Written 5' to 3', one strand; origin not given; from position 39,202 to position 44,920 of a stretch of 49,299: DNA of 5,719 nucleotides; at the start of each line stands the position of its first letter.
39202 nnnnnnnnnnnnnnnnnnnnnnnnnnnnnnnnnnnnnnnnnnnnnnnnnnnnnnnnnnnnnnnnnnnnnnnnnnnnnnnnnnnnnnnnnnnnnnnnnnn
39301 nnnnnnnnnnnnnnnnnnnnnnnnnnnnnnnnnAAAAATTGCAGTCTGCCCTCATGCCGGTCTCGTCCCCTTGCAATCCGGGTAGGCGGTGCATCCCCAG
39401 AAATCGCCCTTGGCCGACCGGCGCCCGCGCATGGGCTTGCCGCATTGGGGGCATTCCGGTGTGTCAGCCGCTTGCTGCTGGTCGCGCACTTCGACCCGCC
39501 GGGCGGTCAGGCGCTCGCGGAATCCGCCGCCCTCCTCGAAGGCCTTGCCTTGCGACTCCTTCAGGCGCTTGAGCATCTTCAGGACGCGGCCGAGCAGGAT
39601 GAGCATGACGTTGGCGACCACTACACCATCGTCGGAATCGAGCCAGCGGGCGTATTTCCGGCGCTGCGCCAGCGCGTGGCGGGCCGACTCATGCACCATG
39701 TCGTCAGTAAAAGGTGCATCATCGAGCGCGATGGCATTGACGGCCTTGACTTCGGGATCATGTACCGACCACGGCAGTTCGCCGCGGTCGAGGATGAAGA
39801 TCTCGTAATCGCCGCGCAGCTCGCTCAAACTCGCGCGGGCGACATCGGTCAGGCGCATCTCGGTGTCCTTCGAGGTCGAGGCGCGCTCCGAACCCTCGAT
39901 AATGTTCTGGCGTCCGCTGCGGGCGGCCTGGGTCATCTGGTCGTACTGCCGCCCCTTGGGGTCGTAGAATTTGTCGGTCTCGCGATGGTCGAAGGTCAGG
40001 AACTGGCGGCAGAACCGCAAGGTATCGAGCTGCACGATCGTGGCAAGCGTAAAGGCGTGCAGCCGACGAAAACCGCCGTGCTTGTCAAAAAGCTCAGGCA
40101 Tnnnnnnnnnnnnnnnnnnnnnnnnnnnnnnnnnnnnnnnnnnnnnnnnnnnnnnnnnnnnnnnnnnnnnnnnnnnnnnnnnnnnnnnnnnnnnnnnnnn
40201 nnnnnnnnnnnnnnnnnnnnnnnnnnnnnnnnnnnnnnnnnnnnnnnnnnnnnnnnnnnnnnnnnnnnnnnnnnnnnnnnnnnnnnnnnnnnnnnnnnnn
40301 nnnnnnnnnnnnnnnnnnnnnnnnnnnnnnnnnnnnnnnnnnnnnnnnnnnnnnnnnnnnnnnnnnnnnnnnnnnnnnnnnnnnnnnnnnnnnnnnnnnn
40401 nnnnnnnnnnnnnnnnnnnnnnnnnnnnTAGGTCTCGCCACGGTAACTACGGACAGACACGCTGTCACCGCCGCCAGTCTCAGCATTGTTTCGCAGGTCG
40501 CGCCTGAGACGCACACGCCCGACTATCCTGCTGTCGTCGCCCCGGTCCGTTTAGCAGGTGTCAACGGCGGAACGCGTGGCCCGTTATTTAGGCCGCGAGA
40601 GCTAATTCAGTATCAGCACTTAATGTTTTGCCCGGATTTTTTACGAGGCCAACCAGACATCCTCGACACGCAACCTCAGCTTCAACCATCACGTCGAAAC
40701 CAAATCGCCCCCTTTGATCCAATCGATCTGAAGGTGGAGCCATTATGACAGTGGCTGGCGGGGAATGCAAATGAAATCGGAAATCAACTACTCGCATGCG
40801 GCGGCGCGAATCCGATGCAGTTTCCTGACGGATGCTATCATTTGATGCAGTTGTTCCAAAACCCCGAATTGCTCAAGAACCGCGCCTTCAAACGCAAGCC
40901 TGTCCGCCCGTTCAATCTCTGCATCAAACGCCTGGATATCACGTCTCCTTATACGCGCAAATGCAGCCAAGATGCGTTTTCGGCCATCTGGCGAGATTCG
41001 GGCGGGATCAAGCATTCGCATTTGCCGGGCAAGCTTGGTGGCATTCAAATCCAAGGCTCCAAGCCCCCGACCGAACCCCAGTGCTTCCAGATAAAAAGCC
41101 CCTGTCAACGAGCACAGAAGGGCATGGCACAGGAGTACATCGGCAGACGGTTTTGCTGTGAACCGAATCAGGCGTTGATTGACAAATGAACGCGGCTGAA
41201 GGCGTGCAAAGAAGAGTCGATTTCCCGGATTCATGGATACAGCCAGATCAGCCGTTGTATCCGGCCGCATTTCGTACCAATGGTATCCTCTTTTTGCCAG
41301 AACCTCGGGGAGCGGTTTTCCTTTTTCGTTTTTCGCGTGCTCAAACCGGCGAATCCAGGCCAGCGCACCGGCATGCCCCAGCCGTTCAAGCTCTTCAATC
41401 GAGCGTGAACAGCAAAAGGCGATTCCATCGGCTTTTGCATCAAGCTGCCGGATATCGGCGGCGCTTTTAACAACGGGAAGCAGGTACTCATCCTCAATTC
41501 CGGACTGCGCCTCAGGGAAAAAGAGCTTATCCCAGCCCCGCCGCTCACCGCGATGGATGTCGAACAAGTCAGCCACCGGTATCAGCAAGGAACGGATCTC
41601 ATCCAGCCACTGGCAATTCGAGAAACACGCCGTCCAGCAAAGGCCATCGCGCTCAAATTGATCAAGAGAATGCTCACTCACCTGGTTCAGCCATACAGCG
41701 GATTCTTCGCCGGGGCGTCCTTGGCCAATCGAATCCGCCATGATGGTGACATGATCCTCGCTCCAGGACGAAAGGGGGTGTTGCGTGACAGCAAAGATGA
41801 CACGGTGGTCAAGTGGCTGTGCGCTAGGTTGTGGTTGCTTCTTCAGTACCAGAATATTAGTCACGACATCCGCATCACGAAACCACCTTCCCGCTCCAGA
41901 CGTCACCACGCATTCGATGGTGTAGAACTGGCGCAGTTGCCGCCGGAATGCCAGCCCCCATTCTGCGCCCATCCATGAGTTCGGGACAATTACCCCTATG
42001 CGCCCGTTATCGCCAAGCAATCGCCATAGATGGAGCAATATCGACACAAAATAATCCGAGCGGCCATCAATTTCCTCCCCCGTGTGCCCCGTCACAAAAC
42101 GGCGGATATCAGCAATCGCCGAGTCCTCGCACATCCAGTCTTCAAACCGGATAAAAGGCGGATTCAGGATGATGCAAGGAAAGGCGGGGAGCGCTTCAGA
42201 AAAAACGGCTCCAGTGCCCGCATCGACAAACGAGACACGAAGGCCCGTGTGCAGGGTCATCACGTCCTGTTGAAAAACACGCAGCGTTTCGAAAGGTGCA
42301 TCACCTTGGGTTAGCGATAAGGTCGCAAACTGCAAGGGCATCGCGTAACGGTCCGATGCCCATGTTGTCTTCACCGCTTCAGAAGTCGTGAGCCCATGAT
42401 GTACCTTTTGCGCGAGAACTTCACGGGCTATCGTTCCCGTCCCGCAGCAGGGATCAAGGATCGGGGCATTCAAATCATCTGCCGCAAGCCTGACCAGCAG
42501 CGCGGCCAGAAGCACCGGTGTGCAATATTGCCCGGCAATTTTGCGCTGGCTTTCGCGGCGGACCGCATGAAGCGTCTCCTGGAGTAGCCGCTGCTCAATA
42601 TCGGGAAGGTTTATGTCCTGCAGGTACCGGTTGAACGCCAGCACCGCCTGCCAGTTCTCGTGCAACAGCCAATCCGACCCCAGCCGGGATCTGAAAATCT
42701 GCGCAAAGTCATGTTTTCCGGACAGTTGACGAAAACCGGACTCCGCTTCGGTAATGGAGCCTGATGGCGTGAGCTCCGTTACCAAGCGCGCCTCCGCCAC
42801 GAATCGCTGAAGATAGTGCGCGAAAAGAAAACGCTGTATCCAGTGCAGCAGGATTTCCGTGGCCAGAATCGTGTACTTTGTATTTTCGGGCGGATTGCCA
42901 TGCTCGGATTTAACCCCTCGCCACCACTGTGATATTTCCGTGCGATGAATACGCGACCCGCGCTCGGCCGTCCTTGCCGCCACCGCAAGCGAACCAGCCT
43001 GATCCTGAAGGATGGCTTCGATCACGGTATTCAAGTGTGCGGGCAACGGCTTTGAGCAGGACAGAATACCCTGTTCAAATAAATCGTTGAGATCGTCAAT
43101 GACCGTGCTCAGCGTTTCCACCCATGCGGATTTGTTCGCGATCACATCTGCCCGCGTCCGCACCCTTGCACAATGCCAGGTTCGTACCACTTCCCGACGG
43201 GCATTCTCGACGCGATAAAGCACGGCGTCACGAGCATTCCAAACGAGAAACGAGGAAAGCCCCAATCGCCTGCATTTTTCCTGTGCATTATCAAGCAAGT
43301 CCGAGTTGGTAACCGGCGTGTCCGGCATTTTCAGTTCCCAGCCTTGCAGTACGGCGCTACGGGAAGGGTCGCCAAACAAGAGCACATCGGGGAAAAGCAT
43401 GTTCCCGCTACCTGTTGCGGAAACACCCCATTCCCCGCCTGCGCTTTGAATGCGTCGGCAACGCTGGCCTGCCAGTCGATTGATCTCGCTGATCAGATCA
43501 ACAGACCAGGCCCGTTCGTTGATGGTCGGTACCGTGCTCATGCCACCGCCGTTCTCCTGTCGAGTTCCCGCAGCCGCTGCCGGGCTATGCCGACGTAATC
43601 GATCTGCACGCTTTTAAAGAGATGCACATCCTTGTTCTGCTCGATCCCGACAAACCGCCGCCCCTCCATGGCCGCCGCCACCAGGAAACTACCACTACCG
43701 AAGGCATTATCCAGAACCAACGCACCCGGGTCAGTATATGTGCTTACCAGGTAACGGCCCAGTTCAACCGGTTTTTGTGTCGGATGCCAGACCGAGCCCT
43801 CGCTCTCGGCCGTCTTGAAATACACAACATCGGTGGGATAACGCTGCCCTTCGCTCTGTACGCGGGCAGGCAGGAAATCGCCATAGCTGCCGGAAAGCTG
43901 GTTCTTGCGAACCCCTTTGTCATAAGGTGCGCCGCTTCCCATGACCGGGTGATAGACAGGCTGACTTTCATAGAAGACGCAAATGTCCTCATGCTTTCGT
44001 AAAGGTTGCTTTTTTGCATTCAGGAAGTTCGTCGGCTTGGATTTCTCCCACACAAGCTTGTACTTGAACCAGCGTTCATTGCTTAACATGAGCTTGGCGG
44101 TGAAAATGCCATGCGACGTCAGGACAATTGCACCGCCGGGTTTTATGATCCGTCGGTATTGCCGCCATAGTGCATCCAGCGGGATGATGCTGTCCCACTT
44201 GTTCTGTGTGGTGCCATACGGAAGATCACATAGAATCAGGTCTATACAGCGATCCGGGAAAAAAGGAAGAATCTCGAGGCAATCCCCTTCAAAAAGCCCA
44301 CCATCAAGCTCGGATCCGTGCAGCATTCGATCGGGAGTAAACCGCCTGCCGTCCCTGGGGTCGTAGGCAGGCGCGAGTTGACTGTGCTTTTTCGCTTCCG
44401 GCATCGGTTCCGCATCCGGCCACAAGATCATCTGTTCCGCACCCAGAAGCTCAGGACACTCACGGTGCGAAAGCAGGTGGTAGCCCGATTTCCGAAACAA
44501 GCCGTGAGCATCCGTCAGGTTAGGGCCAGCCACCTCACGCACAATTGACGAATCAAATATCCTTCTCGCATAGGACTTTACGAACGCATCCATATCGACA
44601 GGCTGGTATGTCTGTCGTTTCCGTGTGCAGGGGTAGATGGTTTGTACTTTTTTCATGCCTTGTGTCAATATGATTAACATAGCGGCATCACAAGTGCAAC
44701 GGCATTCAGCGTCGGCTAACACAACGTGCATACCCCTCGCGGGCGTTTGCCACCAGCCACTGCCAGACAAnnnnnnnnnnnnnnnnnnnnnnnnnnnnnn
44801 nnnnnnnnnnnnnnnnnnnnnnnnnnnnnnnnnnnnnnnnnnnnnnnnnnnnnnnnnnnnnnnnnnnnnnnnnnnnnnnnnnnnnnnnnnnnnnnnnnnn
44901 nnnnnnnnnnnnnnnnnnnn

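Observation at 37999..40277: Same-orientation 9-nt-periodic TTGAC/GTCA arrays delimit two single-gene units next to the tmRNA gene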

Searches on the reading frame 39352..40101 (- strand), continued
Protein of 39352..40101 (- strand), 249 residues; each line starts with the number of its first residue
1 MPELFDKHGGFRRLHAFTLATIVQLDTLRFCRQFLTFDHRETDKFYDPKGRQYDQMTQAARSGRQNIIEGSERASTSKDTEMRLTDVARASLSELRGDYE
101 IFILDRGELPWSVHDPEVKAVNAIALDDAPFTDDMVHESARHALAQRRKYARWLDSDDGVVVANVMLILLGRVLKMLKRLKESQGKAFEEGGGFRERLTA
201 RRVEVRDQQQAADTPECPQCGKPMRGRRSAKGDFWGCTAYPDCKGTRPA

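Call 97: search_dna_similar(query=window:39352-40101:-, collection=plasmids, mode=protein, max_rows=15)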
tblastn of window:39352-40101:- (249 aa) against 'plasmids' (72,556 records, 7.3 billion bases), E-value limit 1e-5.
Records with a match: 1017; places in all: 1019; records where one place covers at least 80% of the query: 0.
Best place of each record, by identity: 60-80% 975; <60% 42.
By first word of the organism name: Klebsiella 328; Salmonella 188; Escherichia 178; Citrobacter 73; Vibrio 52; Providencia 52; Enterobacter 45; Proteus 18; Aeromonas 11; Shewanella 11; and 23 more.
By predicted mobility (MOB-suite, as given by PLSDB): conjugative 994; non-mobilizable 13; mobilizable 10.
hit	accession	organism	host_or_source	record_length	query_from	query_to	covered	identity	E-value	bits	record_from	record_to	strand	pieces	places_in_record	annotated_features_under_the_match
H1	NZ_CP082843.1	Prevotella nigrescens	-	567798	27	209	73%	33.5%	3e-15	82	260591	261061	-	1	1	four helix bundle suffix domain-containing protein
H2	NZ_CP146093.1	Ralstonia sp. RRA.1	pure culture,Cupriavidus necator ...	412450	68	248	73%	26.4%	9e-8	60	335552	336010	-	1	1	DNA topoisomerase III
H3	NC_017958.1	Tistrella mobilis KA081020-065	-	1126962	68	248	73%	25.8%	2e-7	59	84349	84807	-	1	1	record has no annotation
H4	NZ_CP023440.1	Thauera sp. K11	cell culture,sludge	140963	155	248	38%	36.8%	1e-7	59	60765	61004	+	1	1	restriction endonuclease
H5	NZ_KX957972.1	Vibrio parahaemolyticus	shrimp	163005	177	248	29%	43.0%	9e-7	57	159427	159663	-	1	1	DNA topoisomerase 3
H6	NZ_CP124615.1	Vibrio sp. YMD68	pure culture,sediment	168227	177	248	29%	43.0%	9e-7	57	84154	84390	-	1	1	DNA topoisomerase 3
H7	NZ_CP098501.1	Serratia symbiotica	Periphyllus lyropictus,Tissue sample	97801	148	245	39%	28.6%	1e-6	56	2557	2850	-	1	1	topoisomerase DNA-binding C4 zinc finger domain-containing protein | DNA topoisomerase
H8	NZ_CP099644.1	Paraburkholderia fungorum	Arabidopsis thaliana,pure culture,leaf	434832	205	248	18%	54.5%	4e-7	58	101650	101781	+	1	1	DNA topoisomerase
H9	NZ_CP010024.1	Paraburkholderia fungorum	Microbial isolate culture,White-rot ...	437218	205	248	18%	54.5%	4e-7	58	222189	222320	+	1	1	DNA topoisomerase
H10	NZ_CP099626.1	Paraburkholderia fungorum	Arabidopsis thaliana,pure culture,leaf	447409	205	248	18%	54.5%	4e-7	58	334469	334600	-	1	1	DNA topoisomerase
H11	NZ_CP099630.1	Paraburkholderia fungorum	Arabidopsis thaliana,pure culture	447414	205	248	18%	54.5%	4e-7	58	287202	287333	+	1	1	DNA topoisomerase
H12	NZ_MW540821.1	Escherichia coli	-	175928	211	248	15%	61.4%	5e-7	57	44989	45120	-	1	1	DNA topoisomerase 3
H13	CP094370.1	Klebsiella pneumoniae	Homo sapiens,Cell culture,intestine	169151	211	248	15%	61.4%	5e-7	57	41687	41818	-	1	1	DNA topoisomerase 3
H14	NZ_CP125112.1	Klebsiella pneumoniae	-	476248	211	248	15%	61.4%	5e-7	57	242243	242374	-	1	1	DNA topoisomerase 3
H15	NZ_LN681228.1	Xenorhabdus nematophila AN6/1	-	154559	211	248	15%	61.4%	5e-7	57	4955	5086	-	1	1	DNA topoisomerase 3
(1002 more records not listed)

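Call 103: get_annotated_region(hit=H1, flank=600)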
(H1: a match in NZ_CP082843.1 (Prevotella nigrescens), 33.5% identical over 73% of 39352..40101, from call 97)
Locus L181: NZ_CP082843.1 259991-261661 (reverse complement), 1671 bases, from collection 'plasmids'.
description: Prevotella nigrescens strain FDAARGOS_1486 plasmid unnamed, complete sequence
organism: Prevotella nigrescens (NCBI taxid 28133)
taxonomy: Bacteria; Bacteroidota; Bacteroidia; Bacteroidales; Prevotellaceae; Prevotella; Prevotella nigrescens
host: -; source: -; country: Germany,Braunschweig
typing (MOB-suite, as given by PLSDB): non-mobilizable; mating-pair formation MPF_T
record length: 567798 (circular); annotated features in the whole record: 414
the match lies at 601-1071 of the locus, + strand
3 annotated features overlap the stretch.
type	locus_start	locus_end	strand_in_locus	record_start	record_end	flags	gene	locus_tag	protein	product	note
CDS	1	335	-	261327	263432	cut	-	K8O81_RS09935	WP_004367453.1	prolyl oligopeptidase family serine peptidase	GO:0006508 - proteolysis [Evidence IEA]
CDS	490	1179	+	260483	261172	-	-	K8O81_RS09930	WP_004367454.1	four helix bundle suffix domain-containing protein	-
CDS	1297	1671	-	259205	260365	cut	-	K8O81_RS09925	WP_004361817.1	bifunctional methionine sulfoxide reductase B/A protein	-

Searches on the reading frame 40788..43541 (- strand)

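Call 10: search_protein_families(library=pfam, proteins=[window:40788-43541:-], max_evalue=0.01)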
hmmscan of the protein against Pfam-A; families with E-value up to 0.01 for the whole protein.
window:40788-43541:- (917 aa): 3 families
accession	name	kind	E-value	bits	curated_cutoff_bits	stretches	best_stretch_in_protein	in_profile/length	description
PF02384.22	N6_Mtase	-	1.7e-14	54.3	20.4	1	331-583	20-250/311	N-6 DNA Methylase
PF07669.17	Eco57I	-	2.4e-06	28.2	25.3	1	453-548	74-165/171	Eco57I restriction-modification methylase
PF01170.24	UPF0020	-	0.00014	22.1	22.3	1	345-386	16-59/197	RMKL-like, methyltransferase domain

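Call 11: search_protein_families(library=ncbifam, proteins=[window:40788-43541:-], max_evalue=0.01)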
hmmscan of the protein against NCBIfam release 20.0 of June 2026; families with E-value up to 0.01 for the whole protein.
window:40788-43541:- (917 aa): 3 families
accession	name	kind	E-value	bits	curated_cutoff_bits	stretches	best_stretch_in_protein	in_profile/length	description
NF047738.1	antiphage_MADS2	equivalog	5.6e-07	28.2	720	1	328-390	302-364/654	methylation-associated defense system DNA methyltransferase MAD2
TIGR02987.1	met_A_Alw26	exception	1e-05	24.5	353.5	0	335-464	2-123/523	Alw26I/Eco31I/Esp3I family type II restriction adenine-specific DNA-methyltransferase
TIGR03534.1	RF_mod_PrmC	equivalog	0.00096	18.7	199.1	1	347-469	79-172/253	peptide chain release factor N(5)-glutamine methyltransferase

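Call 95: search_protein_families(library=padloc, proteins=[window:40788-43541:-], max_evalue=0.001)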
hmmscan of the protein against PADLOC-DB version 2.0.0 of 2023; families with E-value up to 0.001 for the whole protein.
window:40788-43541:- (917 aa): 22 families
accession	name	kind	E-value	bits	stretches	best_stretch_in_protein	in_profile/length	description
PDLC03606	REase_MTase_IIG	-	4.2e-235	781.1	1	7-916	9-932/935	Type IIG restriction enzyme-methyltransferase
PDLC04134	mad2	-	4.6e-19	66.6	1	308-587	242-460/492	mads_2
PDLC03366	MTase_II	-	1.9e-17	61.2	1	455-717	109-363/568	Type II methyltransferase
PDLC03267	MTase_II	-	1e-15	55.7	1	329-570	6-219/539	Type II methyltransferase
PDLC03335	MTase_II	-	1.3e-09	35.3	1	306-570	50-306/607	Type II methyltransferase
PDLC03227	MTase_II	-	4.7e-09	33.7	1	329-568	20-237/494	Type II methyltransferase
PDLC03248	MTase_II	-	1.3e-08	32.1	1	330-389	3-61/521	Type II methyltransferase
PDLC03026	MTase_I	-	1.8e-08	32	1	330-571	136-358/487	Type I methyltransferase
PDLC03021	MTase_I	-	3.8e-08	30.6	1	332-570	159-379/491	Type I methyltransferase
PDLC03226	MTase_II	-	1e-07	29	1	331-572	11-239/579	Type II methyltransferase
PDLC03313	MTase_II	-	8.8e-07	25.8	1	453-569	144-254/563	Type II methyltransferase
PDLC03328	MTase_II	-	1.3e-06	25.2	0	317-376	12-74/587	Type II methyltransferase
PDLC03025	MTase_I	-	1.4e-06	25.3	1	335-569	160-372/569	Type I methyltransferase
PDLC03629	REase_MTase_IIG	-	1.5e-05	21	1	453-605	570-721/1182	Type IIG restriction enzyme-methyltransferase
PDLC03235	MTase_II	-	2.4e-05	21.4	1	456-568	249-355/648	Type II methyltransferase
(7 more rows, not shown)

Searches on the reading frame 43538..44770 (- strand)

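Call 94: search_protein_families(library=pfam, proteins=[window:43538-44770:-], max_evalue=0.001)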
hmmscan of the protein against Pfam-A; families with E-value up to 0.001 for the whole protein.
window:43538-44770:- (410 aa): 1 family
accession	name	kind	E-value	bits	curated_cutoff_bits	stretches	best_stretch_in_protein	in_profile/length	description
PF01555.25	N6_N4_Mtase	-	2.1e-22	80.6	26.7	1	176-381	1-214/221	DNA methylase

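Call 95: search_protein_families(library=padloc, proteins=[window:43538-44770:-], max_evalue=0.001)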
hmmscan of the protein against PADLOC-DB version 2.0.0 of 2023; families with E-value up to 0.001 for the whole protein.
window:43538-44770:- (410 aa): 36 families (the best 25 are shown)
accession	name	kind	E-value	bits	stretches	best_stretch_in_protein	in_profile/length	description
PDLC03251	MTase_II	-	2.2e-58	195.8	2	159-271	7-119/282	Type II methyltransferase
PDLC03371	MTase_II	-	4.4e-26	90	1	159-403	13-255/260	Type II methyltransferase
PDLC03228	MTase_II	-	8.9e-18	62.9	1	314-383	132-198/227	Type II methyltransferase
PDLC03738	oMTase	-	1.4e-17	61.5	1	322-393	197-268/376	orphan methyltransferase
PDLC03216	MTase_II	-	1.6e-16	58.3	1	322-382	187-247/364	Type II methyltransferase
PDLC03265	MTase_II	-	3.3e-16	57.6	2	310-380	249-318/333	Type II methyltransferase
PDLC03320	MTase_II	-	5.3e-16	56.6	1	239-386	126-270/289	Type II methyltransferase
PDLC03299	MTase_II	-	1.6e-15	55.3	1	159-401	17-258/296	Type II methyltransferase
PDLC03387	MTase_II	-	1.8e-13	48.3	1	237-383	144-268/289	Type II methyltransferase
PDLC03241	MTase_II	-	3e-13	47.5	1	270-385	313-428/447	Type II methyltransferase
PDLC03300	MTase_II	-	4.6e-13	46.9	1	309-381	193-267/302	Type II methyltransferase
PDLC03327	MTase_II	-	9.6e-13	46.1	1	162-377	45-271/319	Type II methyltransferase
PDLC03339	MTase_II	-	2.6e-12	44.2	1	326-382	207-263/399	Type II methyltransferase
PDLC03350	MTase_II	-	4.8e-11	40.6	1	306-384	212-289/312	Type II methyltransferase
PDLC03732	oMTase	-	4.7e-10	37.5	1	174-377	29-235/258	orphan methyltransferase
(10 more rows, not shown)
